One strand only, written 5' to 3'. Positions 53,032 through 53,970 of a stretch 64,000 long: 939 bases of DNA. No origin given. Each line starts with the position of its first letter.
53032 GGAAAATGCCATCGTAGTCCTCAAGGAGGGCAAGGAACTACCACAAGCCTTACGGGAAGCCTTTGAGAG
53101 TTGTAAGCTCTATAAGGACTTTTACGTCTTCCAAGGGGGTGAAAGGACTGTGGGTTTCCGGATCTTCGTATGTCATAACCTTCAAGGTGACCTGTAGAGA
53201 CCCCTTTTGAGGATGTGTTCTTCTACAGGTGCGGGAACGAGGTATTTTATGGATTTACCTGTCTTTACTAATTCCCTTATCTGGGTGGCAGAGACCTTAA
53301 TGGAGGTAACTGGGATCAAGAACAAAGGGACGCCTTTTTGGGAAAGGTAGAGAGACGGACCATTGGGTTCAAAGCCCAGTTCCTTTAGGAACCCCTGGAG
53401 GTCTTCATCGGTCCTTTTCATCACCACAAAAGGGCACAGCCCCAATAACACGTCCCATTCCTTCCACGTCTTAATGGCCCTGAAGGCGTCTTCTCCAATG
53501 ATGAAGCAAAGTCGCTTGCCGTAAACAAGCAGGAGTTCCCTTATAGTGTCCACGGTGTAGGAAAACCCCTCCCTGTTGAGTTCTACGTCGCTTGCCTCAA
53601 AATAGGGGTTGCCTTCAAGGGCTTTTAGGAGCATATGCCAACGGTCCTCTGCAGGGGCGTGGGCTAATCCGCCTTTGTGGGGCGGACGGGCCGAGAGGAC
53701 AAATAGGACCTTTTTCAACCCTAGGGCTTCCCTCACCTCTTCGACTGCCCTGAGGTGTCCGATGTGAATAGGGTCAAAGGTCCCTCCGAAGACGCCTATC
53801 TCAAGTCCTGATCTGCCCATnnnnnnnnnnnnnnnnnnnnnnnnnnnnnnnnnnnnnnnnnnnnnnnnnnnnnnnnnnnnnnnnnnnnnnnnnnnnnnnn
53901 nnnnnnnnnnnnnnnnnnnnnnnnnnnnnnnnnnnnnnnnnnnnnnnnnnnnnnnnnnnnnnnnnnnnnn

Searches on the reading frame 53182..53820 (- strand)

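Call 69: search_protein_families(library=pfam, proteins=[window:53182-53820:-], max_evalue=0.00001)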
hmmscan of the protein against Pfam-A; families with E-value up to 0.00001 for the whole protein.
window:53182-53820:- (212 aa): 1 family
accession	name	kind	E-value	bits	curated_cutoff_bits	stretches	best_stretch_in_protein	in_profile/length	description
PF01467.32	CTP_transf_like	-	1.3e-25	90.6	21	1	10-183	1-132/133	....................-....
